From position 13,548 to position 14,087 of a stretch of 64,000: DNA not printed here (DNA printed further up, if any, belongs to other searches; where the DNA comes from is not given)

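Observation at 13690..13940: Conserved ~80-aa C-terminal domain with an invariant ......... motif on paralogs 1 and 3, absent from paralog 2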

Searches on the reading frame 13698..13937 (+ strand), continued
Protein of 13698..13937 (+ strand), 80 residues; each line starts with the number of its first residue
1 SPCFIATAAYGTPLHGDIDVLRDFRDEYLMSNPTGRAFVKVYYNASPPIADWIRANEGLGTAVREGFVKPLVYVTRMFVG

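Call 80: get_annotated_region(hit=H6, flank=5000)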
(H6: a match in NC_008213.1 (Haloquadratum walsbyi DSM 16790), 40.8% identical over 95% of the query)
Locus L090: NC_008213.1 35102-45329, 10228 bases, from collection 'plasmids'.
description: Haloquadratum walsbyi DSM 16790 plasmid PL47, complete sequence
organism: Haloquadratum walsbyi DSM 16790 (NCBI taxid 362976)
taxonomy: Archaea; Euryarchaeota; Halobacteria; Halobacteriales; Haloferacaceae; Haloquadratum; Haloquadratum walsbyi; Haloquadratum walsbyi DSM 16790
host: -; source: -; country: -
typing (MOB-suite, as given by PLSDB): non-mobilizable
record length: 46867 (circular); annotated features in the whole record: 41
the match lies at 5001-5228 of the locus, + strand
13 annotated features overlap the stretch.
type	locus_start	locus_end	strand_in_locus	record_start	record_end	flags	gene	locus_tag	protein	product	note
CDS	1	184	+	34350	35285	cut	-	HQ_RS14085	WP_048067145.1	ParA family protein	-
CDS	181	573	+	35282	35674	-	-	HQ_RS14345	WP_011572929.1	hypothetical protein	-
CDS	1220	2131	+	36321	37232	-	-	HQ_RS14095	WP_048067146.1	hypothetical protein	-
CDS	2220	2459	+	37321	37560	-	-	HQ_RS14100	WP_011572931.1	hypothetical protein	-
CDS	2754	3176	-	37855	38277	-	-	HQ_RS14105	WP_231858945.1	hypothetical protein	-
CDS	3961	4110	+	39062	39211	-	-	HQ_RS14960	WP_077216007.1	HNH endonuclease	-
CDS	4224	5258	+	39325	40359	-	-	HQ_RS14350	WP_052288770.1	CFI-box-CTERM domain-containing protein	-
CDS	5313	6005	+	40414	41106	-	-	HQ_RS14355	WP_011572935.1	restriction endonuclease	GO:0009307 - DNA restriction-modification system [Evidence IEA]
CDS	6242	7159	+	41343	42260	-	-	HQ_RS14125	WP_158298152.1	DUF4352 domain-containing protein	-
CDS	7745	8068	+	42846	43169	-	-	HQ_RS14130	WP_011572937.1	hypothetical protein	-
CDS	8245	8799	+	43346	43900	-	-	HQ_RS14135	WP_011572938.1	hypothetical protein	-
CDS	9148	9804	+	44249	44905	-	-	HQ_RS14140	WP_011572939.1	recombinase family protein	GO:0006310 - DNA recombination [Evidence IEA]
CDS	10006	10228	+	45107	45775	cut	-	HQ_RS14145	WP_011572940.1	CAP domain-containing protein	-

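Call 81: get_annotated_region(hit=H4, flank=5000)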
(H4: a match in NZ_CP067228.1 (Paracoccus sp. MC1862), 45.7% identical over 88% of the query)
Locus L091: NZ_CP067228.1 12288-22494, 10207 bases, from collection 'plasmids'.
description: Paracoccus sp. MC1862 plasmid unnamed3, complete sequence
organism: Paracoccus sp. MC1862 (NCBI taxid 2760307)
taxonomy: Bacteria; Pseudomonadota; Alphaproteobacteria; Rhodobacterales; Paracoccaceae; Paracoccus; Paracoccus sp. MC1862
host: -; source: pure cultures of bacteria,river bed soil; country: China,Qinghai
typing (MOB-suite, as given by PLSDB): non-mobilizable; replicon rep_cluster_2002
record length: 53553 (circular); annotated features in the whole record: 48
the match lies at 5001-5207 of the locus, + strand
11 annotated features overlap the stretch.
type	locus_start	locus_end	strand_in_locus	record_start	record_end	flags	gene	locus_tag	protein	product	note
CDS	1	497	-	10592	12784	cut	-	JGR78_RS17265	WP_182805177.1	relaxase/mobilization nuclease domain-containing protein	-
CDS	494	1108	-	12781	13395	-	-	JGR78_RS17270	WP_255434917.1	helix-turn-helix domain-containing protein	-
CDS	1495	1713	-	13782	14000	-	-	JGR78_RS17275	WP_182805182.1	hypothetical protein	-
CDS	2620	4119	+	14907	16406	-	-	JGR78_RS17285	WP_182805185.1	IS66 family transposase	-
CDS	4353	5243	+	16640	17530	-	-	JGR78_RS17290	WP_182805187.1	CFI-box-CTERM domain-containing protein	-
CDS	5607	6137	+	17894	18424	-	-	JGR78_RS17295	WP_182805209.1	CAP domain-containing protein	-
CDS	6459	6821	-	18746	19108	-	-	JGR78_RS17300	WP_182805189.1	H-NS histone family protein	-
CDS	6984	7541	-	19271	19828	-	-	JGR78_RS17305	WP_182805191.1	recombinase family protein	GO:0006310 - DNA recombination [Evidence IEA]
CDS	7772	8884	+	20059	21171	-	-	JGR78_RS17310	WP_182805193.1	glycosyltransferase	-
CDS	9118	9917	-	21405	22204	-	-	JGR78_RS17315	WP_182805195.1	IS5 family transposase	-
CDS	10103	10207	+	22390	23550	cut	-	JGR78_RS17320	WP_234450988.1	glycosyltransferase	-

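Call 82: get_annotated_region(hit=H9, flank=5000)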
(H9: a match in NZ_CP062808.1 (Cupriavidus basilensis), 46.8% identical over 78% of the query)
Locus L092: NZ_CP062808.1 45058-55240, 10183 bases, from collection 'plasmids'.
description: Cupriavidus basilensis strain DSM 11853 plasmid pRK1-4, complete sequence
organism: Cupriavidus basilensis (NCBI taxid 68895)
taxonomy: Bacteria; Pseudomonadota; Betaproteobacteria; Burkholderiales; Burkholderiaceae; Cupriavidus; Cupriavidus basilensis
host: -; source: Cell culture,Sediment of a freshwater pond enriched in a fixed-bed reactor with 2,6-dichlorophenol as sole ...; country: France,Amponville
typing (MOB-suite, as given by PLSDB): conjugative; replicon rep_cluster_1864; relaxase MOBF,MOBP; mating-pair formation MPF_F
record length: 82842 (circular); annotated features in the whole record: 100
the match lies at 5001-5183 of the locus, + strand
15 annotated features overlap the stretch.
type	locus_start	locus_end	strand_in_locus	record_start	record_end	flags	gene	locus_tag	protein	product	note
CDS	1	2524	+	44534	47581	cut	-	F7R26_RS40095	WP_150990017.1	conjugal transfer protein TraG N-terminal domain-containing protein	-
CDS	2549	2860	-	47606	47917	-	-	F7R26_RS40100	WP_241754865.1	hypothetical protein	-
CDS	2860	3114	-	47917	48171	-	-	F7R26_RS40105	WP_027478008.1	hypothetical protein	-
CDS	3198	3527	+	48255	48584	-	-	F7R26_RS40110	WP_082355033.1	TrfB-related DNA-binding protein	-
CDS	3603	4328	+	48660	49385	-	-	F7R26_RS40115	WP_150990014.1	M48 family metalloprotease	GO:0006508 - proteolysis [Evidence IEA]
CDS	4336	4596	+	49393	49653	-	-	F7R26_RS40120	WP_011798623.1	hypothetical protein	-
CDS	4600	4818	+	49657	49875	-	-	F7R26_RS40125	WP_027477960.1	hypothetical protein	-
CDS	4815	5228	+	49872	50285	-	-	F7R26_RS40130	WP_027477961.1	CFI-box-CTERM domain-containing protein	-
CDS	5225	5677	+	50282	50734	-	-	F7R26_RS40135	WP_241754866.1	hypothetical protein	-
CDS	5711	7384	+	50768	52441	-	istA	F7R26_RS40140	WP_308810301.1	IS21 family transposase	-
CDS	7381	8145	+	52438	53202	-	istB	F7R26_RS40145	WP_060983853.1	IS21-like element helper ATPase IstB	-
CDS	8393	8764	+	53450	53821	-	-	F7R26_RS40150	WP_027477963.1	hypothetical protein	-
CDS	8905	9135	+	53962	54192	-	-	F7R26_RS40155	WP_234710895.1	hypothetical protein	-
CDS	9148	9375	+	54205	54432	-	-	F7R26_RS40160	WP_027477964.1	antitoxin VbhA family protein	-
CDS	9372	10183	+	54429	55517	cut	-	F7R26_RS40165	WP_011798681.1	Fic family protein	-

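Call 83: get_annotated_region(hit=H25, flank=5000)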
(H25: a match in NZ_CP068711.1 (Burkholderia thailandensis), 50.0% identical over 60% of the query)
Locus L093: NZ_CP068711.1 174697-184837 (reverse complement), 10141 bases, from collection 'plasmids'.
description: Burkholderia thailandensis strain AW34-19p plasmid p1, complete sequence
organism: Burkholderia thailandensis (NCBI taxid 57975)
taxonomy: Bacteria; Pseudomonadota; Betaproteobacteria; Burkholderiales; Burkholderiaceae; Burkholderia; Burkholderia thailandensis
host: -; source: soil; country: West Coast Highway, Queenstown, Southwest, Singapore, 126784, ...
typing (MOB-suite, as given by PLSDB): non-mobilizable; mating-pair formation MPF_F
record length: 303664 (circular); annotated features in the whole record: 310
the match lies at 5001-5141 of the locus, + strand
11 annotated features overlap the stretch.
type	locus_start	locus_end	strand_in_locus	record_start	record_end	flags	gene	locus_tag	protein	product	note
CDS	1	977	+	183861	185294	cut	-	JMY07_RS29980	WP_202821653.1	conjugal transfer protein TraH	-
CDS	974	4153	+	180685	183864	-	-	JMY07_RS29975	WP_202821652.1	conjugal transfer protein TraG N-terminal domain-containing protein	-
CDS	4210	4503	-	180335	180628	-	-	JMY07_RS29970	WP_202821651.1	hypothetical protein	-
CDS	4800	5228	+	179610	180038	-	-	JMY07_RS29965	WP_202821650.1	CFI-box-CTERM domain-containing protein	-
CDS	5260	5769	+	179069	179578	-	-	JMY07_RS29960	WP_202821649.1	hypothetical protein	-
CDS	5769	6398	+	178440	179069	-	-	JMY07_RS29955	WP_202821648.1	phospholipase D family protein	-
CDS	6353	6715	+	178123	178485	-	-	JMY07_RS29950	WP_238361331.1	hypothetical protein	-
CDS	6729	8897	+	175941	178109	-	-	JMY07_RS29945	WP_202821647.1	zeta toxin family protein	-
CDS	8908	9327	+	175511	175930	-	-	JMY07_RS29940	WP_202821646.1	hypothetical protein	-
CDS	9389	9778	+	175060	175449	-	-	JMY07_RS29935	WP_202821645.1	hypothetical protein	-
CDS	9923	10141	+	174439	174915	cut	-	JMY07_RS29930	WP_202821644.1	hypothetical protein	-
